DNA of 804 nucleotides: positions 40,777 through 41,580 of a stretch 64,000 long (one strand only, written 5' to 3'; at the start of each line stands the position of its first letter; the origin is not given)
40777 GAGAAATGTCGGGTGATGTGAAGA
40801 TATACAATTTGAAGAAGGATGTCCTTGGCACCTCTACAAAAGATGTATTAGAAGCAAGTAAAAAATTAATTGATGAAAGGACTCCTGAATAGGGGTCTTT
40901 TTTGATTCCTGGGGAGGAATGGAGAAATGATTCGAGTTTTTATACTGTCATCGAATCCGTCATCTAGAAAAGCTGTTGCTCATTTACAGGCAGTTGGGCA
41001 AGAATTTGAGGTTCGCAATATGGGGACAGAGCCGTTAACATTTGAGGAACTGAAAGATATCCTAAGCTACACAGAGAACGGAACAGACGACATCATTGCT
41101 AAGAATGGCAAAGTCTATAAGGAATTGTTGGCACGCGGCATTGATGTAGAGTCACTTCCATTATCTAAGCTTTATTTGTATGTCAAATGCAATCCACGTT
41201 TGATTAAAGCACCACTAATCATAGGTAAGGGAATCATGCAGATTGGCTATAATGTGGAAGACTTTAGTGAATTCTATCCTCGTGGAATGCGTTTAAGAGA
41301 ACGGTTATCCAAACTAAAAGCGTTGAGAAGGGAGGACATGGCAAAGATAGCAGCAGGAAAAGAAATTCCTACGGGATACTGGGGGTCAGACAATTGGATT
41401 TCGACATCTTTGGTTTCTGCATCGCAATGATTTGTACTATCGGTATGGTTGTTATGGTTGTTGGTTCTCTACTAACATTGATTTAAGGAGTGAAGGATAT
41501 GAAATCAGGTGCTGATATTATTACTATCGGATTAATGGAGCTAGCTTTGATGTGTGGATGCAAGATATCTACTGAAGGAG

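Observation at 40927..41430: Spx/ArsC-like protein with the CxxC redox switch replaced by SxxS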

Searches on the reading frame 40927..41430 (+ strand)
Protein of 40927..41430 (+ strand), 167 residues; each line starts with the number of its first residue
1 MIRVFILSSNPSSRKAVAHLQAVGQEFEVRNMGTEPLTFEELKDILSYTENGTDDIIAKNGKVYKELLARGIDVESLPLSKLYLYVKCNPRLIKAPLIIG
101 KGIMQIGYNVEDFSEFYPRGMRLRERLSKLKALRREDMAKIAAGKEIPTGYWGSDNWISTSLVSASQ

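Call 3: search_protein_families(library=pfam, proteins=[window:40927-41427:+], max_evalue=1)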
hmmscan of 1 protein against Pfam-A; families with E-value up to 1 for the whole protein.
window:40927-41427:+ (167 aa): 2 families
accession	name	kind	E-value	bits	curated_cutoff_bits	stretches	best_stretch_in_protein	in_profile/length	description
PF03960.21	ArsC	-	5.7e-12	46.2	24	1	8-116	4-79/79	ArsC family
PF20956.2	DUF4931_C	-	0.19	12.1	28.6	1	84-114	81-111/119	Domain of unknown function (DUF4931) C-terminal domain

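Call 4: search_protein_families(library=ncbifam, proteins=[window:40927-41427:+], max_evalue=1)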
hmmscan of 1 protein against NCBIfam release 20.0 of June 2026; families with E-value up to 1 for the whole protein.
window:40927-41427:+ (167 aa): 7 families
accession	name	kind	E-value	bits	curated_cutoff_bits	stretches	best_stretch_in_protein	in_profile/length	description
NF002459.0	PRK01655.1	subfamily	1.4e-28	99.6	123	1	1-125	1-122/132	transcriptional regulator Spx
NF009885.0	PRK13344.1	equivalog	6.7e-21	74.6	152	1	1-125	1-122/132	transcriptional regulator Spx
NF009210.0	PRK12559.1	equivalog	2.6e-16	59.9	159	1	1-123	1-120/131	transcriptional regulator SpxA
TIGR01617.1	arsC_related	subfamily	3.1e-16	59.7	75.05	1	2-116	1-115/117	Spx/MgsR family RNA polymerase-binding regulatory protein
TIGR00014.1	arsC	equivalog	0.00039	20.9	106.05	1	12-112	11-109/114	arsenate reductase (glutaredoxin)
TIGR01616.1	nitro_assoc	hypoth_equivalog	0.036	14.1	109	1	14-114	15-110/126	nitrogenase-associated protein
NF040492.1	not_ScfB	exception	0.2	10.5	855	1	2-94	254-341/450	ScfB-related radical SAM/SPASM orphan maturase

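Call 5: search_protein_families(library=phrogs, proteins=[window:40927-41427:+], max_evalue=1)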
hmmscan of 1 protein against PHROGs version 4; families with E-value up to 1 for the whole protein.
window:40927-41427:+ (167 aa): 1 family
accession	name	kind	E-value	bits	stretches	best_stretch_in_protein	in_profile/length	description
phrog_16693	-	unknown function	1.2e-21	78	1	1-122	1-119/132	-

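Call 6: search_solved_structures(query=window:40927-41427:+, max_evalue=1, show_alignments=3)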
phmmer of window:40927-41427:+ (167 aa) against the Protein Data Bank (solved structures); distinct sequences matched with E-value up to 1: 11.
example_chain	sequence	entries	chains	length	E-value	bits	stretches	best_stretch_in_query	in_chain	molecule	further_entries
3ihq_A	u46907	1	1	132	4.6e-22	81.6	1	2-123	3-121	Regulatory protein spx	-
7f75_G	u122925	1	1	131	1.3e-21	80.2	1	2-123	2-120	transcriptional regulator Spx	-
3gfk_A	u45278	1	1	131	1.4e-21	80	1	2-123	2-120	Regulatory protein spx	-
1z3e_A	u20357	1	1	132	1.4e-21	80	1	2-123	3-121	Regulatory protein spx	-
6ghb_A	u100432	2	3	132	1.4e-21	80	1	2-123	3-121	Regulatory protein Spx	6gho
3l78_A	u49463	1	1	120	6.4e-21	77.9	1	1-122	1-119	Regulatory protein spx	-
3gkx_A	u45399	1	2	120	0.25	14.2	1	30-114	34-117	Putative ArsC family related protein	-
3rdw_A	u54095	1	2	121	0.34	13.8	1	14-112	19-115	Putative arsenate reductase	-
1c4z_A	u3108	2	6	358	0.49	13.3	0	18-57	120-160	UBIQUITIN-PROTEIN LIGASE E3A | E6AP HECT CATALYTIC DOMAIN, E3 LIGASE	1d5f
7pty_A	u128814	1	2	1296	0.49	13.3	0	16-123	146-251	Delta-latroinsectotoxin-Lt1a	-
2m46_A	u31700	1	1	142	0.89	12.4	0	4-115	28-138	Arsenate reductase, putative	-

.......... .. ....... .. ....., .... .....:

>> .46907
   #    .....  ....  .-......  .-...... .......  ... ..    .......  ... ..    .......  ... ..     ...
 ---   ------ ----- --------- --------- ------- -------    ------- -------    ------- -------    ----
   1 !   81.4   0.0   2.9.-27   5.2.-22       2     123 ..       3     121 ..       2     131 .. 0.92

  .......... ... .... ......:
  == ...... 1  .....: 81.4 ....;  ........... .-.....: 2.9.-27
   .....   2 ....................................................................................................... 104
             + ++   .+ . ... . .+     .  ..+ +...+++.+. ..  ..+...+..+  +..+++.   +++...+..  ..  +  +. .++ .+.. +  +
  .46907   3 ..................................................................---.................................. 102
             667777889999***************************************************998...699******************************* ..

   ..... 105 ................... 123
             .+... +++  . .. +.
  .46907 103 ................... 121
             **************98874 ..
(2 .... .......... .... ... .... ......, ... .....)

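Call 8: search_dna_similar(query=window:40927-41427:+, collection=phages, mode=protein, max_rows=60, max_evalue=0.001)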
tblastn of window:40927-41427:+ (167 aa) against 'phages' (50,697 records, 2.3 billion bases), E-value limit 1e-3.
Records with a match: 12; places in all: 12; records where one place covers at least 80% of the query: 1.
Best place of each record, by identity: <60% 12.
By first word of the organism name: Listeria 4; Enterococcus 2; Bacillus 2; Psychrobacillus 1; Staphylococcus 1; Lysinibacillus 1; Streptococcus 1.
By host as written in the record: Listeria monocytogenes 4; Bacillus megaterium str. ATCC 43725 2; Psychrobacillus psychrodurans 1; Staphylococcus aureus 1; - 1; Enterococcus faecalis 1; Lysinibacillus capsici DO76 1; Streptococcus mitis 1.
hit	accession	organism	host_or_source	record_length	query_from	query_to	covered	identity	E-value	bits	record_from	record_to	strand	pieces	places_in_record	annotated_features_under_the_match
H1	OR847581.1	Listeria phage LM 4-11-1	Listeria monocytogenes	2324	1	126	75%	40.5%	3e-19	89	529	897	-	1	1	record has no annotation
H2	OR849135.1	Listeria phage LM 4-14-1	Listeria monocytogenes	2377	1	126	75%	40.5%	3e-19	89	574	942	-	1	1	record has no annotation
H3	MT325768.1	Psychrobacillus phage Perkons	Psychrobacillus psychrodurans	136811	2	138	82%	37.2%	6e-15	77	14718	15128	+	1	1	Spx family transcriptional regulator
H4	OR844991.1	Staphylococcus phage SA 1306 Kay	Staphylococcus aureus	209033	1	122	73%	40.2%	1e-21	96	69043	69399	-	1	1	record has no annotation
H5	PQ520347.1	Enterococcus phage IME_EF3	-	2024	1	122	73%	39.3%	2e-19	90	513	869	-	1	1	record has no annotation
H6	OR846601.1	Enterococcus phage Efs 1-1-1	Enterococcus faecalis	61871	1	122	73%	39.3%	2e-19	90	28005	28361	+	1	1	record has no annotation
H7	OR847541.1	Listeria phage LM 4-11-1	Listeria monocytogenes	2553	1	122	73%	37.7%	2e-18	86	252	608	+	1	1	record has no annotation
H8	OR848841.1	Listeria phage LM 4-14-1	Listeria monocytogenes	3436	1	122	73%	37.7%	2e-18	86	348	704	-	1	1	record has no annotation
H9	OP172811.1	Lysinibacillus phage LC76P1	Lysinibacillus capsici DO76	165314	3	134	79%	34.3%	2e-13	73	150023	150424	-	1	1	hypothetical protein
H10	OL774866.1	Streptococcus phage MissG2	Streptococcus mitis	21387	1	122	73%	33.6%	4e-17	83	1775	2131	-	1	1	regulatory protein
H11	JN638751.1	Bacillus phage G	Bacillus megaterium str. ATCC 43725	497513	26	119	56%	38.3%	1e-12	70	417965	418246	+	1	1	564: gp564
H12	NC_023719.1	Bacillus phage G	Bacillus megaterium str. ATCC 43725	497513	26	119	56%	38.3%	1e-12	70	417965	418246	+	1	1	564: gp564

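Call 13: find_homologous_proteins(query=window:40927-41427:+, max_evalue=0.00001)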
Query window:40927-41427:+ (167 aa): 8 proteins with E <= 0.00001 among 80 candidates.
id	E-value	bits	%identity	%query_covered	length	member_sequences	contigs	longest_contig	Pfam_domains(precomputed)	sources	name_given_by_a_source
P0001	1.2e-103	361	100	100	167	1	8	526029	PF03960.22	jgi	jgi:regulatory protein spx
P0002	1.1e-74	267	76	96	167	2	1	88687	PF03960.22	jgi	jgi:regulatory protein spx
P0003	4.2e-71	256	71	96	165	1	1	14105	PF03960.22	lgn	-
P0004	4.8e-68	246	69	96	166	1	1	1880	PF03960.22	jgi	jgi:regulatory protein spx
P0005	1.3e-67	244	71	96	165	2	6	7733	PF03960.22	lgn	-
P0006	3.3e-67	243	68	96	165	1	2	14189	PF03960.22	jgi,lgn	jgi:regulatory protein spx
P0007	5.2e-66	239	69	100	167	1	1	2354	PF03960.22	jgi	jgi:regulatory protein spx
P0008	1.5e-31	127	51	82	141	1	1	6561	PF03960.22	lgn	-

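Call 15: find_encoding_contigs(protein=window:40927-41430:+, flank=3000, max_places=8)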
Protein window:40927-41430:+ (167 aa): 12 contigs read that carry it; 4 places shown.
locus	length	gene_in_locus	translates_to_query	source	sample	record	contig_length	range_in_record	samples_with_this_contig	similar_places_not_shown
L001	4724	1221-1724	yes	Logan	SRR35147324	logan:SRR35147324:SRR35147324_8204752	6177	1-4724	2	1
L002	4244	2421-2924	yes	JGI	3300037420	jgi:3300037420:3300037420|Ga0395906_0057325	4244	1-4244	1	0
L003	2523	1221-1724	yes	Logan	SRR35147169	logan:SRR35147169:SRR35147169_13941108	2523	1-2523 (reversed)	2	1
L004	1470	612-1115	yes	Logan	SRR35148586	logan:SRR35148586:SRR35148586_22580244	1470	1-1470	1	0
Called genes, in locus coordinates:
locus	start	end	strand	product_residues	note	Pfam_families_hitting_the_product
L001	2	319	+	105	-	?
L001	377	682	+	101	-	-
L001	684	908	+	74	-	-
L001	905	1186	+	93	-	-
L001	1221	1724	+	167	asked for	PF03960:ArsC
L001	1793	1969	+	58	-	-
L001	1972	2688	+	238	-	-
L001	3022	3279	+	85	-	-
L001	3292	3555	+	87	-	-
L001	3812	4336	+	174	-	-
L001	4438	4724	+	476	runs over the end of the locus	PF04542:Sigma70_r2, PF05263:DUF722 (faint), PF01371:Trp_repressor (faint), PF08281:Sigma70_r4_2 (weak), PF04545:Sigma70_r4, PF13384:HTH_23 (faint), PF13518:HTH_28 (faint), PF01381:HTH_3 (faint)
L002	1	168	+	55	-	?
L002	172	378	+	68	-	-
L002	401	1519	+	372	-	PF05673:DUF815 (weak), PF00004:AAA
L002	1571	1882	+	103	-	-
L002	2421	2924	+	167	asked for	PF03960:ArsC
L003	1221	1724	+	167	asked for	PF03960:ArsC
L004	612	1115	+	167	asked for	PF03960:ArsC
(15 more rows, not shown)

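Call 28: get_annotated_region(hit=H3, flank=4000)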
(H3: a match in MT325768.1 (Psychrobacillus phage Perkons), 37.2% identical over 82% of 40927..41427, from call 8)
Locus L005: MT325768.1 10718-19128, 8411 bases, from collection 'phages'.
description: Psychrobacillus phage Perkons, complete genome.
organism: Psychrobacillus phage Perkons (NCBI taxid 2729574)
taxonomy: Viruses; Duplodnaviria; Heunggongvirae; Uroviricota; Caudoviricetes
host: Psychrobacillus psychrodurans; source: ice-free soil sample (4-10 cm depth) collected near Rasmussen hut; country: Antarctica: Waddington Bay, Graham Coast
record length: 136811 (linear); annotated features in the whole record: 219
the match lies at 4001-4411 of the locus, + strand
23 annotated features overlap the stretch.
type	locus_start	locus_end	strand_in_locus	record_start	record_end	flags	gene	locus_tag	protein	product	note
CDS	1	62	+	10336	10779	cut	-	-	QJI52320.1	hypothetical protein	ORF23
CDS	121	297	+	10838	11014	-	-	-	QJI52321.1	hypothetical protein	ORF24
CDS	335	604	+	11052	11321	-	-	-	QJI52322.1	hypothetical protein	ORF25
CDS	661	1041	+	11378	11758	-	-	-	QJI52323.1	hypothetical protein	ORF26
CDS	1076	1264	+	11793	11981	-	-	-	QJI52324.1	hypothetical protein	ORF27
CDS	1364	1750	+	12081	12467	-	-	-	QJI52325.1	hypothetical protein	ORF28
CDS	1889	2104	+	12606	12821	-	-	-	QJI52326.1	HTH domain-containing protein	ORF29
CDS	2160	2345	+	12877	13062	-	-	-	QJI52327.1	hypothetical protein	ORF30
CDS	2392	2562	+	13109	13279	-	-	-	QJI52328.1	hypothetical protein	ORF31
CDS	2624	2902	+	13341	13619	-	-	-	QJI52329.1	hypothetical protein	ORF32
CDS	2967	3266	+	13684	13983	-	-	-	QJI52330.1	hypothetical protein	ORF33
CDS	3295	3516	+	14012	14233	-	-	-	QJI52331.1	hypothetical protein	ORF34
CDS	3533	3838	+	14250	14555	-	-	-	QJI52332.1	hypothetical protein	ORF35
CDS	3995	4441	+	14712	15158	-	-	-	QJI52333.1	Spx family transcriptional regulator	ORF36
CDS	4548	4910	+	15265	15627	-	-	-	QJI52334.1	type II toxin-antitoxin system PemK/MazF family protein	ORF37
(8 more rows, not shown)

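Call 29: get_annotated_region(hit=H9, flank=4000)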
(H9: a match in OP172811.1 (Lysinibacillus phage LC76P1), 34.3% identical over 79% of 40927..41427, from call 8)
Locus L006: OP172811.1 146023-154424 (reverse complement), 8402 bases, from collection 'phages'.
description: Lysinibacillus phage LC76P1, complete genome.
organism: Lysinibacillus phage LC76P1 (NCBI taxid 2968682)
taxonomy: Viruses; Duplodnaviria; Heunggongvirae; Uroviricota; Caudoviricetes
host: Lysinibacillus capsici DO76; source: municipal sewage; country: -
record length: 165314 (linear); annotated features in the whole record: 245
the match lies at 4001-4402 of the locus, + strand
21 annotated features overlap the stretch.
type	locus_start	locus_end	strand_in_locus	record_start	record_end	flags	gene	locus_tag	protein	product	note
CDS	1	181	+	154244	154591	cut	-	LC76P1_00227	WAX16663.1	hypothetical protein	-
CDS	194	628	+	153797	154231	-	-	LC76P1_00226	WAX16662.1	hypothetical protein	-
CDS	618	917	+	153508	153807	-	-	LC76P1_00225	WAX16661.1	hypothetical protein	-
tRNA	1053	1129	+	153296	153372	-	-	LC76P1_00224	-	tRNA-Arg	tRNA-Arg(tct)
CDS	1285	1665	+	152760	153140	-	-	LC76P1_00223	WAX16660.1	hypothetical protein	-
CDS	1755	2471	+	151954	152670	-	-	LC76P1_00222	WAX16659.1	hypothetical protein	-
CDS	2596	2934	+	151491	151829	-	-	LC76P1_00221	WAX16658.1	hypothetical protein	-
CDS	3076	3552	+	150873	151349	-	-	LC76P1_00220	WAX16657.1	hypothetical protein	-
CDS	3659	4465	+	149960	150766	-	-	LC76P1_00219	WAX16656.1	hypothetical protein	-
CDS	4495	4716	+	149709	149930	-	-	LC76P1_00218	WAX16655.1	hypothetical protein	-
CDS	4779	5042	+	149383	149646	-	-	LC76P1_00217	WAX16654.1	hypothetical protein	-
CDS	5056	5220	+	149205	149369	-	-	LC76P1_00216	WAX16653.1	hypothetical protein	-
CDS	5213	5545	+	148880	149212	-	-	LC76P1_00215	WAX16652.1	hypothetical protein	-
CDS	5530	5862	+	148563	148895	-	-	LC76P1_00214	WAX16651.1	hypothetical protein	-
CDS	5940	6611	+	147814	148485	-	-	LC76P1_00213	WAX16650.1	hypothetical protein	-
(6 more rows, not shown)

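Call 30: get_annotated_region(hit=H11, flank=3000)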
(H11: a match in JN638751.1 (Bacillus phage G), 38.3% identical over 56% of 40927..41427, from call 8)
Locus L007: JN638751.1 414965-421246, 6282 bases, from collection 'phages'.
description: Bacillus phage G, complete genome.
organism: Bacillus phage G (NCBI taxid 2884420)
taxonomy: Viruses; Duplodnaviria; Heunggongvirae; Uroviricota; Caudoviricetes; Donellivirus; Donellivirus gee
host: Bacillus megaterium str. ATCC 43725; source: soil; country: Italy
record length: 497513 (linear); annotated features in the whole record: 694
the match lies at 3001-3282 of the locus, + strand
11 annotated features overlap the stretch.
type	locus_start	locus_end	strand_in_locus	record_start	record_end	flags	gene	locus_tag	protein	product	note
CDS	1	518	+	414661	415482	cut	559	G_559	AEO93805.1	gp559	-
CDS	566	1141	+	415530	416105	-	560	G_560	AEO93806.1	gp560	-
CDS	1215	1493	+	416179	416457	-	561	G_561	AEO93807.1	gp561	-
CDS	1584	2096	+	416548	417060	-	562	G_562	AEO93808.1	gp562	-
CDS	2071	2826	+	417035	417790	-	563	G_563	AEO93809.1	gp563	-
CDS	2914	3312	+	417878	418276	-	564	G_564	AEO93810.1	gp564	Spx-family transcriptional regulator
CDS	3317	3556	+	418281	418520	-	565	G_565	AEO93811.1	gp565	-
CDS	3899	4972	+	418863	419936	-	566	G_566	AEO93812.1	gp566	ATPase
CDS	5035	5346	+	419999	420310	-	567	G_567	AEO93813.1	gp567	-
CDS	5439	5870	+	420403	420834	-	568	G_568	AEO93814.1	gp568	-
CDS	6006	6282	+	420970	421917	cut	569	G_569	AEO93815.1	gp569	-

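Call 32: predict_structure(alignment_id=A2)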
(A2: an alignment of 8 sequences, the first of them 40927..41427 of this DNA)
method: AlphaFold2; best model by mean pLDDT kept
length: 167 residues; sequences in the alignment: 8
mean_pLDDT: 79.3   pTM: 0.64
mean pLDDT of the five models: 79.3, 75.3, 74.1, 72.7, 71.9
residues with pLDDT >= 90: 70; 70-90: 55; 50-70: 23; < 50: 19
segments of 3 or more residues with pLDDT < 50: 149-167
pLDDT, mean of each block of 10 residues (from residue 1): 89 88 86 94 92 90 93 91 94 92 84 66 64 73 65 39 33
secondary structure, 60 per line:
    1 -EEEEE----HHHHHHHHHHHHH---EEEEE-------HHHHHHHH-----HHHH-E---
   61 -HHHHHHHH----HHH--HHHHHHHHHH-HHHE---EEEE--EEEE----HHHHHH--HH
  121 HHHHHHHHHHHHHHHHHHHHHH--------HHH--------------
elements in order: E2-6 H11-23 E27-31 H39-46 H52-55 H62-69 H79-88 E97-100 E103-106 H111-116 H119-142

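Call 35: find_encoding_contigs(protein=P0002, flank=6000, max_places=2)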
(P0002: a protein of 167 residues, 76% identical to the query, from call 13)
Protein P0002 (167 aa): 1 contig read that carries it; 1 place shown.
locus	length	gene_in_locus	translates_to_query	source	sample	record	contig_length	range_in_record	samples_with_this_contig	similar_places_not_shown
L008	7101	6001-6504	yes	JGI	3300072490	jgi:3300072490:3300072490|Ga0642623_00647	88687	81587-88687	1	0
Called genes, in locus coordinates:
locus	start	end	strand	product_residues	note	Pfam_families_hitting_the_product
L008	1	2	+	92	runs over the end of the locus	-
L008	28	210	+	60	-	-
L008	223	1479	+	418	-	PF01743:PolyA_pol, PF12627:PolyA_pol_RNAbd (weak), PF01966:HD (weak)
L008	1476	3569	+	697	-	PF26675:DUF8224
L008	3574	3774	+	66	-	-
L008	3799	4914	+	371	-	PF05673:DUF815 (weak), PF00004:AAA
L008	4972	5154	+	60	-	-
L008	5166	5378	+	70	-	-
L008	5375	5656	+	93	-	-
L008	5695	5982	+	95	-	-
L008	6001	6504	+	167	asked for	PF03960:ArsC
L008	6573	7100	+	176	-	?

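Call 36: find_encoding_contigs(protein=P0008, flank=6000, max_places=2)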
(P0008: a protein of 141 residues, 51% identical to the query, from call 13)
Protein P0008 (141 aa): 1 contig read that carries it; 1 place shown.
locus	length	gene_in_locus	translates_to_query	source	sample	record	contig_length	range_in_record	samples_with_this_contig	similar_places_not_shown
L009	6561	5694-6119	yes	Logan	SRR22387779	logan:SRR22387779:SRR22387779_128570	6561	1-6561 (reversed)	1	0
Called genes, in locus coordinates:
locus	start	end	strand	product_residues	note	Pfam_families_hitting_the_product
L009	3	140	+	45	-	?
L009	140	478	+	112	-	-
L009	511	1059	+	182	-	-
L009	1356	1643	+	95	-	-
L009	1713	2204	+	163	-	-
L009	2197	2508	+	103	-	-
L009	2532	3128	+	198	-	-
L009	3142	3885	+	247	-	PF04012:PspA_IM30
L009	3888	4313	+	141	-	-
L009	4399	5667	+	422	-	PF01743:PolyA_pol, PF12627:PolyA_pol_RNAbd (weak), PF01966:HD (weak)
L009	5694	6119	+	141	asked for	PF03960:ArsC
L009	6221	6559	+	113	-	?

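Call 37: fold_search(model_id=the predicted structure, library=pdb)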
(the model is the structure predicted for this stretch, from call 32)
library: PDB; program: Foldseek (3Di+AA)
matches with E <= 10: 942; with E <= 0.001: 25
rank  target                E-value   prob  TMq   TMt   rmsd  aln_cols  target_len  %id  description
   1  3gfk_A                1.4e-12  1.00  0.66  0.92   1.4       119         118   39  Crystal structure of Bacillus subtilis Spx/RNA polymerase alpha subunit C-terminal domain complex (released 2009-03-10)
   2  3l78                  1.5e-12  1.00  0.63  0.87   2.0       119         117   42  The crystal structure of SMU.1142C from Streptococcus mutans UA159 (released 2010-12-08)
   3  1z3e_A                3.7e-12  1.00  0.65  0.90   1.5       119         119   39  Crystal Structure of Spx in Complex with the C-terminal Domain of the RNA Polymerase Alpha Subunit (released 2005-10-11)
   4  3ihq_A                3.9e-12  1.00  0.66  0.94   1.3       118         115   39  Crystal Structure of Reduced C10S Spx in Complex with the Alpha C-terminal Domain of RNA Polymeras (released 2010-02-02)
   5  7f75_G                6.5e-12  1.00  0.66  0.83   3.0       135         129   37  Cryo-EM structure of Spx-dependent transcription activation complex (released 2021-10-13)
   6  6ghb_C                3.2e-11  1.00  0.65  0.87   1.8       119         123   39  Crystal structure of Spx in complex with YjbH (oxidized) (released 2019-04-24)
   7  6gho_A                4.4e-11  1.00  0.64  0.83   1.7       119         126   39  Crystal structure of Spx in complex with YjbH (released 2019-04-24)
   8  6ghb_A                2.6e-09  1.00  0.61  0.87   1.2       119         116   37  Crystal structure of Spx in complex with YjbH (oxidized) (released 2019-04-24)
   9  3rdw_A                2.8e-07  1.00  0.58  0.82   2.5       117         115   20  Putative arsenate reductase from Yersinia pestis (released 2011-04-20)
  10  3gkx_B                7.3e-07  1.00  0.56  0.76   2.9       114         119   20  Crystal structure of putative ArsC family related protein from Bacteroides fragilis (released 2009-03-24)
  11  3fz4                  1.4e-06  1.00  0.57  0.76   3.0       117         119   20  The crystal structure of a possible arsenate reductase from Streptococcus mutans UA159 (released 2009-02-10)
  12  3gkx_A                1.5e-06  1.00  0.55  0.75   3.1       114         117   20  Crystal structure of putative ArsC family related protein from Bacteroides fragilis (released 2009-03-24)
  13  1rw1                  2.4e-06  1.00  0.55  0.77   3.1       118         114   14  YFFB (PA3664) PROTEIN (released 2004-11-02)
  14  2kok_MODEL_1_A        2.4e-06  1.00  0.49  0.64   4.0       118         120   14  Solution structure of an arsenate reductase (ArsC) related protein from Brucella melitensis. Seattle Structura (released 2009-10-13)
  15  3rdw_B                2.6e-06  1.00  0.58  0.82   2.6       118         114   20  Putative arsenate reductase from Yersinia pestis (released 2011-04-20)
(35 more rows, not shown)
